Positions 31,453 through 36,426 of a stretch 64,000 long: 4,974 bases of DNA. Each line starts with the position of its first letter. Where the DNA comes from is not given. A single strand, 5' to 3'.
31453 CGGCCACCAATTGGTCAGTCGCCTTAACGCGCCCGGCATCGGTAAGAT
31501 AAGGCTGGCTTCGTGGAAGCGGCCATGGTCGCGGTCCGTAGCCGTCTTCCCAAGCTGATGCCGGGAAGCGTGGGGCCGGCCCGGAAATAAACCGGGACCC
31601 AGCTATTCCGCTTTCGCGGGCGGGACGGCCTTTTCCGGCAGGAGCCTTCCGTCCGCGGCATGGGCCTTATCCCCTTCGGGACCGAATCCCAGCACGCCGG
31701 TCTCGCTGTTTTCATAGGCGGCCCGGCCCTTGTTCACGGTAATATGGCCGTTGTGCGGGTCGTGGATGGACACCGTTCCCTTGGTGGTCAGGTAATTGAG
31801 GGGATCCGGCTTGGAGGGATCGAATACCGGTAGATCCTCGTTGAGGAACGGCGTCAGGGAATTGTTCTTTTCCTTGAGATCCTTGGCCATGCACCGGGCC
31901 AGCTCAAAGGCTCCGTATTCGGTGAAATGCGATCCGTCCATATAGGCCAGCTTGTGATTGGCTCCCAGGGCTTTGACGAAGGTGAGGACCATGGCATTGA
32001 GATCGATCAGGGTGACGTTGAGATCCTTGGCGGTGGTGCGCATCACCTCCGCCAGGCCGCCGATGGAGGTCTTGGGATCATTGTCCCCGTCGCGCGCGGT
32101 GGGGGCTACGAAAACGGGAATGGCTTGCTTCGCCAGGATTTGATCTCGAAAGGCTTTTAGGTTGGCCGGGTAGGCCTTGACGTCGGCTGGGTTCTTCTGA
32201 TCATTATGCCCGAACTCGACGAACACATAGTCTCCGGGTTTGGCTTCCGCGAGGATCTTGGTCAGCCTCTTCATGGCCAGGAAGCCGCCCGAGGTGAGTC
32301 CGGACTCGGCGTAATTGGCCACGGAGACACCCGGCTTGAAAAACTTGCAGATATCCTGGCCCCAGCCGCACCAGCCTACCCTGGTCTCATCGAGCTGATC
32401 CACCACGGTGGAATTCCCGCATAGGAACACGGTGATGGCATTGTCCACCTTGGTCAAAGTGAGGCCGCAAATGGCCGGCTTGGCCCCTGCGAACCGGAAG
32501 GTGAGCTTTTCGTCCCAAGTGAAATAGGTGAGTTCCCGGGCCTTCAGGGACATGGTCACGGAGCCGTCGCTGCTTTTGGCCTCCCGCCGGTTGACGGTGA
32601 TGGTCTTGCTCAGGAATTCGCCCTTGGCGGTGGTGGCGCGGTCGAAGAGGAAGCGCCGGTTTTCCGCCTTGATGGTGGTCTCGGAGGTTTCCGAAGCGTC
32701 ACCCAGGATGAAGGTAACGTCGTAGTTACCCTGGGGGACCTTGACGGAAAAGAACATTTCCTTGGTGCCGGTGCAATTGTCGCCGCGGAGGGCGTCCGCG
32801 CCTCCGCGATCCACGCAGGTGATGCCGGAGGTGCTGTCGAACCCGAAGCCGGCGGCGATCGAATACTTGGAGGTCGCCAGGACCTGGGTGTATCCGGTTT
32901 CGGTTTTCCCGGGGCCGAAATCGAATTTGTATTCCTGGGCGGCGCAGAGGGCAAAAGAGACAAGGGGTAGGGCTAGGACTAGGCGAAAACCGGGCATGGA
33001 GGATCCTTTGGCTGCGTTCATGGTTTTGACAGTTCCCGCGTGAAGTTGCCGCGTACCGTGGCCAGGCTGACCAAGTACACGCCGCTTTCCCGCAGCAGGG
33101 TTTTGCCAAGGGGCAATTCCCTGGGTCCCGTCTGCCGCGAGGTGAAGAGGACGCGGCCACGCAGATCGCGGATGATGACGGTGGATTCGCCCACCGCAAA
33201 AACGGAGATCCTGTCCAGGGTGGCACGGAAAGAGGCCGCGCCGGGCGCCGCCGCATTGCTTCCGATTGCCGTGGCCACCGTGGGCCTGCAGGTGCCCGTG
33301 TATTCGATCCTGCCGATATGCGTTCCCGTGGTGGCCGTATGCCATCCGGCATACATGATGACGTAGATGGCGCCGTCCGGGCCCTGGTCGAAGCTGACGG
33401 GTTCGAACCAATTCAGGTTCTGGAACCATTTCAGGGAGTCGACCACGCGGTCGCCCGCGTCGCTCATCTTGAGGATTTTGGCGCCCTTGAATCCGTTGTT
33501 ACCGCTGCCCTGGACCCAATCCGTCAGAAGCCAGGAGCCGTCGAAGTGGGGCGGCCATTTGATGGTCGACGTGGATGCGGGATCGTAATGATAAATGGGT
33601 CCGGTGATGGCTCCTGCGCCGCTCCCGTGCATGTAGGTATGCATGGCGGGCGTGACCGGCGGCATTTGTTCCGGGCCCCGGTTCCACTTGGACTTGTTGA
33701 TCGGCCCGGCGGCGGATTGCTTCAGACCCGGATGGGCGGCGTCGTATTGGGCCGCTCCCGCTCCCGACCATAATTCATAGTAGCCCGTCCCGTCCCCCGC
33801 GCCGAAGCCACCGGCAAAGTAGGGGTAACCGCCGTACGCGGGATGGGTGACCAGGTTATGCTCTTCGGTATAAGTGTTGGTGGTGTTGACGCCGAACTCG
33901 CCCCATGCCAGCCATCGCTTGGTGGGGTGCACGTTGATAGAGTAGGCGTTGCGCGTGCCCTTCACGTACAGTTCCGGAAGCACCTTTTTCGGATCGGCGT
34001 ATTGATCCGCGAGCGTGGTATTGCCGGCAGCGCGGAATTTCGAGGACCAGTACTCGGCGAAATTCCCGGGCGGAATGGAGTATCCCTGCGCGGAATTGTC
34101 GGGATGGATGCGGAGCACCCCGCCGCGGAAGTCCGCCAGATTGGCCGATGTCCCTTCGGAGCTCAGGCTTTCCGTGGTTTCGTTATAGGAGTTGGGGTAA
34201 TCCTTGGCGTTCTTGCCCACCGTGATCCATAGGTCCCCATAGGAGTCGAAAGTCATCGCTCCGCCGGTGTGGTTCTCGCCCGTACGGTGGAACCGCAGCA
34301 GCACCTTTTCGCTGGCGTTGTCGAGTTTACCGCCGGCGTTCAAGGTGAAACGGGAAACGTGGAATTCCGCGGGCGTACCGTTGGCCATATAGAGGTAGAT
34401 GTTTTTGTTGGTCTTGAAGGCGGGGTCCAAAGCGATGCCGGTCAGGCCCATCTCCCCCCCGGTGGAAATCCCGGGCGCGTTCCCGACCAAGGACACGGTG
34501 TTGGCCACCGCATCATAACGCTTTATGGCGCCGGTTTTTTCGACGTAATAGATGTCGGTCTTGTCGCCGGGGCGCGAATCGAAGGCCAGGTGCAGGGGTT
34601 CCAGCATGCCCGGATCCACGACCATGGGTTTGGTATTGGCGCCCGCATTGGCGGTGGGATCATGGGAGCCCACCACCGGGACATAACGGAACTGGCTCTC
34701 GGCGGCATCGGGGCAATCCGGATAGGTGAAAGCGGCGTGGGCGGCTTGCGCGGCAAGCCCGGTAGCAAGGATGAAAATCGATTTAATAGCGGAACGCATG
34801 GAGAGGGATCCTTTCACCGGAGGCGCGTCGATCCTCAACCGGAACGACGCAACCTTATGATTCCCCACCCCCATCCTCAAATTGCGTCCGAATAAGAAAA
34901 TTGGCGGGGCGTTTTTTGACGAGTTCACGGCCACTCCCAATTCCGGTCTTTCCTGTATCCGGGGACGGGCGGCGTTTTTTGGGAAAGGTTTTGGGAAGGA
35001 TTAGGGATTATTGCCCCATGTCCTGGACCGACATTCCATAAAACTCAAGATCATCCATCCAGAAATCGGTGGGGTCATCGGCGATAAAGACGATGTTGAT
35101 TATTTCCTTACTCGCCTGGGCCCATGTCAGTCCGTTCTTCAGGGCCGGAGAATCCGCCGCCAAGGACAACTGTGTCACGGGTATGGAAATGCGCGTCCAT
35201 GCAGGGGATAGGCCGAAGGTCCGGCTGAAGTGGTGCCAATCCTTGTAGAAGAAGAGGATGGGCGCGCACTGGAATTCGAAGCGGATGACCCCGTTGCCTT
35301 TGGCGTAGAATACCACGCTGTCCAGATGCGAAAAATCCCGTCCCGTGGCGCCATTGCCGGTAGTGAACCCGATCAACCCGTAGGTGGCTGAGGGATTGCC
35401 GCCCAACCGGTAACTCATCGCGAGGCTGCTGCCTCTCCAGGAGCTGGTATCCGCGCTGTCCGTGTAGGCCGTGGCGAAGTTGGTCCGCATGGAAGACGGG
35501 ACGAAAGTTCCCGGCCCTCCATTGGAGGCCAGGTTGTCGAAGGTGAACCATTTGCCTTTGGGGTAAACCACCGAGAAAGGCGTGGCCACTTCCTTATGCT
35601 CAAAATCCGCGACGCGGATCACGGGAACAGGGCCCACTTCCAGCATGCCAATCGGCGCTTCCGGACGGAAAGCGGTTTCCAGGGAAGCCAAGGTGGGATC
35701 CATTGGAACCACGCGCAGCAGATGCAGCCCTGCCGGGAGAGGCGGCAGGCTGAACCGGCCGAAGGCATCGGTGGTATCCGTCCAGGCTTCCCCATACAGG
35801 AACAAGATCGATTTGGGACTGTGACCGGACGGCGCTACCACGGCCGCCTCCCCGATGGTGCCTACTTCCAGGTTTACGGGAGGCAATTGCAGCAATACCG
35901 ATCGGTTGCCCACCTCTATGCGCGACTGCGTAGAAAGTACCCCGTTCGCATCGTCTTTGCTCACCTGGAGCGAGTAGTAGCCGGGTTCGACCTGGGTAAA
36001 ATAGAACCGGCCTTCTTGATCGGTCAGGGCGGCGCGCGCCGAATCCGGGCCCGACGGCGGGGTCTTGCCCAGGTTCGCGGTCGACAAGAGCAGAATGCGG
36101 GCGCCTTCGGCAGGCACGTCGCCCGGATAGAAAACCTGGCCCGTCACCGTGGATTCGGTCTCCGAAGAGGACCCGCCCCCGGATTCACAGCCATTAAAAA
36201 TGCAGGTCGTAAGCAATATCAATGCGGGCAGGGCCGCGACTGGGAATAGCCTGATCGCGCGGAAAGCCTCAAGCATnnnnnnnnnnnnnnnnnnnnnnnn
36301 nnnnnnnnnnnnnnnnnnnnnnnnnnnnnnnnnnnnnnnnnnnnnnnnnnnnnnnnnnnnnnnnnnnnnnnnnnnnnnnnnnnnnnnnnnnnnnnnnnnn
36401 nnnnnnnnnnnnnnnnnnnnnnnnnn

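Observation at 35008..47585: Two TIGR02147-HTH / lipoprotein coupled gene pairs (plus a truncated third copy) bracket a CAZyme island next to tRNA-Pro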

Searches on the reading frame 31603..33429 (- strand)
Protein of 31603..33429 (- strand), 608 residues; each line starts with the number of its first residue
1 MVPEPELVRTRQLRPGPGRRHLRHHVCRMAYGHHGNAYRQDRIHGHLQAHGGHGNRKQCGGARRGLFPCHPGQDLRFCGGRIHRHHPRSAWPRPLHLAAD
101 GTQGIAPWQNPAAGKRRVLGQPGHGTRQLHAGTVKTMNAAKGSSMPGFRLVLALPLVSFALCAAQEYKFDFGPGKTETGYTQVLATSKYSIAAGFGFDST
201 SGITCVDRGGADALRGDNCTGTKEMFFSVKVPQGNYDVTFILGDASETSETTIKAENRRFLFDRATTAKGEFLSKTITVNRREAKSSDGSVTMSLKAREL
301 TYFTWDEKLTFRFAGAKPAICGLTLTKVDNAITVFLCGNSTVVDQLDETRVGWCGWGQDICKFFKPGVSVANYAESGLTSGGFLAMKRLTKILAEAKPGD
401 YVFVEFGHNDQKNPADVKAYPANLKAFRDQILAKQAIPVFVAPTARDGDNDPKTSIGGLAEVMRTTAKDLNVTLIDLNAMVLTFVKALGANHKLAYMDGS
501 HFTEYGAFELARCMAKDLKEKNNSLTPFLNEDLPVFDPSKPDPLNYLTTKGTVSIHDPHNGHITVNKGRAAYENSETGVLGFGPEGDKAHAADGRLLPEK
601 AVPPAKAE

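Call 89: search_protein_families(library=pfam, proteins=[window:31603-33429:-], max_evalue=0.001)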
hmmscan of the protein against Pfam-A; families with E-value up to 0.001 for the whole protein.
window:31603-33429:- (608 aa): 3 families
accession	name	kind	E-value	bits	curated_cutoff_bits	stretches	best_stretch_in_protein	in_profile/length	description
PF13472.12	Lipase_GDSL_2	-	1.5e-15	58.6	32.9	1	338-506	3-175/178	GDSL-like Lipase/Acylhydrolase family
PF21254.3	AGA-YXIM_GBD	-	6e-13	49.3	27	1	167-257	1-92/138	Beta-agarase/YXIM esterase-like, galactose-binding domain-like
PF00657.28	Lipase_GDSL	-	7.5e-07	29.9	23.6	1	365-512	33-206/208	GDSL-like Lipase/Acylhydrolase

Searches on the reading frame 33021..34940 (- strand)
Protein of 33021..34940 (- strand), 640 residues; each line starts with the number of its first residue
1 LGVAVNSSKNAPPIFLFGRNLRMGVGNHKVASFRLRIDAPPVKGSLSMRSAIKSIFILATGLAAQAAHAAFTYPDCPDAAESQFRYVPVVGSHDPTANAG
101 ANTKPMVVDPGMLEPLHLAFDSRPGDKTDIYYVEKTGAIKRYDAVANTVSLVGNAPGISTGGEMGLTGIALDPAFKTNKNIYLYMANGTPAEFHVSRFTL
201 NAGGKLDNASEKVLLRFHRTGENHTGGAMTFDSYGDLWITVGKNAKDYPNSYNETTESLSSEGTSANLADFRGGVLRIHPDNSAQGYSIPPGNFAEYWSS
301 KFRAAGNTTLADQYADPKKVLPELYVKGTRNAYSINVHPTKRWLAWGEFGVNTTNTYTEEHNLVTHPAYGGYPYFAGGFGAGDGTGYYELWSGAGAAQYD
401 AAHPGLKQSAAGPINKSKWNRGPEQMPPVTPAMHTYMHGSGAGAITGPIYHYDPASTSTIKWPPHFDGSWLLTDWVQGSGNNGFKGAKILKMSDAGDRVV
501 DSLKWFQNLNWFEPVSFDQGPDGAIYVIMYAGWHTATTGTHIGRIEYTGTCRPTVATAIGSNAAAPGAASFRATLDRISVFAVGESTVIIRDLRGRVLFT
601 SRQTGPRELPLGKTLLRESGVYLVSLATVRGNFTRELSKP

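Call 45: search_protein_families(library=pfam, alignment_id=A6, max_evalue=0.0001)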
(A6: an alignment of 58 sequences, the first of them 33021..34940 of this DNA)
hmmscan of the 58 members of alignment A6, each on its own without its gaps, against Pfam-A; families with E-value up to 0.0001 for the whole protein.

A. member 1, window:33021-34940:- (640 aa): 1 family
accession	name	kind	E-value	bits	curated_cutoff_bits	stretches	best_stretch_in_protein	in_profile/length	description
PF07995.17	GSDH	-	1.2e-17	64.7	25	1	129-283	14-158/332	Glucose / Sorbosone dehydrogenase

B. families by the number of members that match (of 58 scanned): 44 families (the first 25 are shown)
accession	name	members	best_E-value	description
PF00082.27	Peptidase_S8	3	6.8e-48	Subtilase family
PF14394.12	DUF4423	3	8.5e-36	Domain of unknown function (DUF4423)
PF05935.17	Arylsulfotrans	3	1.5e-19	Arylsulfotransferase (ASST)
PF14269.12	Arylsulfotran_2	3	5.1e-12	Arylsulfotransferase (ASST)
PF03629.24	SASA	2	2.1e-28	Carbohydrate esterase, sialic acid-specific acetylesterase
PF22842.2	Pel9A-like_beta_helix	2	4.8e-17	Pel9A-like, right handed beta helix region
PF13847.12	Methyltransf_31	2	6.5e-14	Methyltransferase domain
PF13649.12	Methyltransf_25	2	2.4e-12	Methyltransferase domain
PF02012.26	BNR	2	3.7e-11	BNR/Asp-box repeat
PF13229.12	Beta_helix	2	2.8e-10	Right handed beta helix region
PF08241.18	Methyltransf_11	2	3.1e-10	Methyltransferase domain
PF13679.12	Methyltransf_32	2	6e-08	Methyltransferase domain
PF08242.18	Methyltransf_12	2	2.4e-07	Methyltransferase domain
PF13620.12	CarboxypepD_reg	2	1.6e-06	Carboxypeptidase regulatory-like domain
PF18962.6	Por_Secre_tail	2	1.9e-05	Secretion system C-terminal sorting domain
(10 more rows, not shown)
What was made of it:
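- Third genes across loci are heterogeneous: S8 peptidases, arylsulfotransferase-like, methyltransferases and transporters, as well as CAZymes (call 45).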

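Call 89: search_protein_families(library=pfam, proteins=[window:33021-34940:-], max_evalue=0.001)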
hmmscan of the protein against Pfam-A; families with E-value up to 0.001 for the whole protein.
window:33021-34940:- (640 aa): 1 family
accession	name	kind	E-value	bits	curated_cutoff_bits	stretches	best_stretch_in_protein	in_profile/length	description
PF07995.17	GSDH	-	1.2e-17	64.7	25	1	129-283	14-158/332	Glucose / Sorbosone dehydrogenase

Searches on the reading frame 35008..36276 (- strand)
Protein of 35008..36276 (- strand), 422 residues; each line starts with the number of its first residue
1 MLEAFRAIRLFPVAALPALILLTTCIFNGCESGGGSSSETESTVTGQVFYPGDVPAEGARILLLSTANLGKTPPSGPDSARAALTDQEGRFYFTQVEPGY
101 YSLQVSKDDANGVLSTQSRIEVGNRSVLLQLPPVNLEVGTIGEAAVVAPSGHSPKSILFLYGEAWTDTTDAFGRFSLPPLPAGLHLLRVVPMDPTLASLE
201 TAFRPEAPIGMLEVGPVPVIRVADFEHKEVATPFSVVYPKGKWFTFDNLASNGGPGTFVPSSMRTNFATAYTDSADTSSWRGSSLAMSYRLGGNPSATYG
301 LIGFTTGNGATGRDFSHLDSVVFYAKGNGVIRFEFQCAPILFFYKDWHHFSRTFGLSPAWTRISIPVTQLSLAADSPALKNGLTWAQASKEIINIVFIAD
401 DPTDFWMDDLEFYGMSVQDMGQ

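Call 4: search_protein_families(library=ncbifam, proteins=[window:35008-36276:-], max_evalue=0.01)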
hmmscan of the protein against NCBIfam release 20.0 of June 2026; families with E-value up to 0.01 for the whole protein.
window:35008-36276:- (422 aa): 0 families

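Call 5: search_protein_families(library=pfam, proteins=[window:35008-36276:-], max_evalue=0.01)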
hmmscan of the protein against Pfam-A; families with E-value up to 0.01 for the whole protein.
window:35008-36276:- (422 aa): 4 families
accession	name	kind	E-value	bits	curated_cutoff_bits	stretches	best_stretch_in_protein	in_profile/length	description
PF13620.12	CarboxypepD_reg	-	5.7e-12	46.3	32.3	1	43-124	1-73/82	Carboxypeptidase regulatory-like domain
PF10670.15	DUF4198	-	0.00063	20.4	34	0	42-106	147-206/209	Domain of unknown function (DUF4198)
PF13715.12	CarbopepD_reg_2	-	0.001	19.5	32.2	0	81-106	26-51/88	CarboxypepD_reg-like domain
PF17210.9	SdrD_B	-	0.0061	17.2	29.7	0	81-116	40-73/112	SdrD B-like domain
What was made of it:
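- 35008..36276 (-): LP1: a 422-aa lipoprotein made of the box, a CarboxypepD_reg Ig-like domain and a C-terminal domain of about 200 aa with no Pfam match. Pfam CarboxypepD_reg at 5.7e-12 (call 5).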

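Call 30: search_protein_families(library=pfam, alignment_id=A3, max_evalue=0.001)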
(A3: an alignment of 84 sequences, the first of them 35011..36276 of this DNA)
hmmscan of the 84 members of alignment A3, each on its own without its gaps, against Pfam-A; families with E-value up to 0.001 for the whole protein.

A. member 1, window:35011-36276:- (422 aa): 2 families
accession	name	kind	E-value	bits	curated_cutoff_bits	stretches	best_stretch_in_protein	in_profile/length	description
PF13620.12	CarboxypepD_reg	-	5.7e-12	46.3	32.3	1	43-124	1-73/82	Carboxypeptidase regulatory-like domain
PF10670.15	DUF4198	-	0.00063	20.4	34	0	42-106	147-206/209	Domain of unknown function (DUF4198)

B. families by the number of members that match (of 84 scanned): 40 families (the first 25 are shown)
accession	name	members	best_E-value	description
PF13620.12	CarboxypepD_reg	51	2.5e-16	Carboxypeptidase regulatory-like domain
PF10102.14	DUF2341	28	1.8e-16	Domain of unknown function (DUF2341)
PF13385.13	Laminin_G_3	27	2.7e-26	Concanavalin A-like lectin/glucanases superfamily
PF13715.12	CarbopepD_reg_2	19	1e-11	CarboxypepD_reg-like domain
PF17210.9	SdrD_B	17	6.8e-07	SdrD B-like domain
PF09430.16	EMC7_beta-sandw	10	2.2e-07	ER membrane protein complex subunit 7, beta-sandwich domain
PF14686.12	fn3_3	9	2.9e-07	Polysaccharide lyase family 4, domain II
PF17802.7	SpaA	7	8.4e-07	Prealbumin-like fold domain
PF13855.12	LRR_8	6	8.4e-30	Leucine rich repeat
PF00560.39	LRR_1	6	3.8e-14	Leucine Rich Repeat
PF12799.13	LRR_4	5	7.4e-27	Leucine Rich repeats (2 copies)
PF23598.1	LRR_14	4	4e-39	Leucine-rich repeat region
PF00775.27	Dioxygenase_C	3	6.3e-06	Dioxygenase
PF23193.1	NOMO_3rd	3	6.9e-06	NOMO third transthyretin-like domain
PF10670.15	DUF4198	3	2.4e-05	Domain of unknown function (DUF4198)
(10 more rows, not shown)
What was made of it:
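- CarboxypepD_reg in 51 of 84, DUF2341 in 28, Laminin_G_3 in 27, plus LRR, GH12 and PL1 (call 30). The distal domains look sensor-like: lectin, CBM or LRR (call 30).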

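Call 66: search_solved_structures(query=window:35008-36276:-, max_evalue=1)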
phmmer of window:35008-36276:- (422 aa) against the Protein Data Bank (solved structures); distinct sequences matched with E-value up to 1: 0.

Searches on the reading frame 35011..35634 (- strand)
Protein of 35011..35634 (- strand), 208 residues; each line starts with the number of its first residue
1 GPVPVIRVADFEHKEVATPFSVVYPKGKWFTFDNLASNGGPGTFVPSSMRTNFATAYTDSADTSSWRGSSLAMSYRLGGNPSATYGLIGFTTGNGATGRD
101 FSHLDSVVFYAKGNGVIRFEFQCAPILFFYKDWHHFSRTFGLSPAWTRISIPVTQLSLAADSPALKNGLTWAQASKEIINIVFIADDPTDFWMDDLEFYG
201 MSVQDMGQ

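Call 79: search_protein_families(library=pfam, proteins=[window:35011-35634:-], max_evalue=10)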
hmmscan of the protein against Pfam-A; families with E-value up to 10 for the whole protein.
window:35011-35634:- (208 aa): 0 families
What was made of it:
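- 35008..36276 (-): The C-terminal part has no Pfam hit (call 79).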
